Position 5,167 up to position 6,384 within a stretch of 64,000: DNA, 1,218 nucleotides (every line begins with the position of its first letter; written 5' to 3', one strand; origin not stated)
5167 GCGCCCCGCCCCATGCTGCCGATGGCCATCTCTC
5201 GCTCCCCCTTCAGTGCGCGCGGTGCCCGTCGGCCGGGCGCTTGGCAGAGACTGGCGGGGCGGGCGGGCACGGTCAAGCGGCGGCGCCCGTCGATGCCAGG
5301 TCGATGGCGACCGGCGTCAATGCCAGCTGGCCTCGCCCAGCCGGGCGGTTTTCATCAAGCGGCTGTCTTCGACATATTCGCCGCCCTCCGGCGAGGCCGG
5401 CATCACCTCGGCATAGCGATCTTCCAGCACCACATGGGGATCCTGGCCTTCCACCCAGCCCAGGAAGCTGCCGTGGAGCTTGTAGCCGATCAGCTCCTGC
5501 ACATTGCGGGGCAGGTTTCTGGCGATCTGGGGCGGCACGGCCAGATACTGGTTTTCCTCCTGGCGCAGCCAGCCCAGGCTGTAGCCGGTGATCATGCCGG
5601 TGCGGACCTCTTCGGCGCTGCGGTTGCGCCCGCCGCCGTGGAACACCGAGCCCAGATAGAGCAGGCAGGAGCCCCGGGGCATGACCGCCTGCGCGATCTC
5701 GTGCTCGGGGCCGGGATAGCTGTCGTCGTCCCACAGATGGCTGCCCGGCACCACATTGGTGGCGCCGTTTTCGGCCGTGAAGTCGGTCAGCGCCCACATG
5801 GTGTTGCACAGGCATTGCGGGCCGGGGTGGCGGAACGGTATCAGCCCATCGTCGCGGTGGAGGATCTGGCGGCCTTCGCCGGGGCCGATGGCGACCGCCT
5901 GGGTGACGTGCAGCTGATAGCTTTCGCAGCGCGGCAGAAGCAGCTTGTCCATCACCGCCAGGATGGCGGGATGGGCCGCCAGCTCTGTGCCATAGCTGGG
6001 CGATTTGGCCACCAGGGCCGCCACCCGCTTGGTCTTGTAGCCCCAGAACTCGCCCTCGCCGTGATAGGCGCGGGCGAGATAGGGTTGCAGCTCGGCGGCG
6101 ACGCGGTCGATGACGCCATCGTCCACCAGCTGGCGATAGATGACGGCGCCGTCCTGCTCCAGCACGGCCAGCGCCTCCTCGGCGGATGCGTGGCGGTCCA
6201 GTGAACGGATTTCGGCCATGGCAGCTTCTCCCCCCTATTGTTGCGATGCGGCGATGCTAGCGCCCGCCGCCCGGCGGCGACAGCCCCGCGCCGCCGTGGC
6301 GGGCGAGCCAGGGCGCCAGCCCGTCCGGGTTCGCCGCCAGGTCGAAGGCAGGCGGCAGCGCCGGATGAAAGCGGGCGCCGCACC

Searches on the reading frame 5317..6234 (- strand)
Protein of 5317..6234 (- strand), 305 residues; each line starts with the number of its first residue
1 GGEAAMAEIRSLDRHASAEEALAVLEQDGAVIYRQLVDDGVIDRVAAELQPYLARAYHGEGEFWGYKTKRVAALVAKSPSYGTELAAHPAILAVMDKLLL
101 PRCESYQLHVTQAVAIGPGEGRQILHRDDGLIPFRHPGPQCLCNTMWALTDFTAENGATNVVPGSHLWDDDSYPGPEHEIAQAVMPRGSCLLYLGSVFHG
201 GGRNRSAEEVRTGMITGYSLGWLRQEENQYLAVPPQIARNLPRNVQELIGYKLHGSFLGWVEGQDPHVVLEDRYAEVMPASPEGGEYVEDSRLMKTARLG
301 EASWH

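Call 28: search_protein_families(library=pfam, proteins=[window:5317-6234:-], max_evalue=0.00001)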
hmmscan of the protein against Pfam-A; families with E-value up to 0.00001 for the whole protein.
window:5317-6234:- (305 aa): 1 family
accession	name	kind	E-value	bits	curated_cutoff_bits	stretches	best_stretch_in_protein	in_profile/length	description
PF05721.19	PhyH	-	4.6e-30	105.9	22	1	26-210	2-210/213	Phytanoyl-CoA dioxygenase (PhyH)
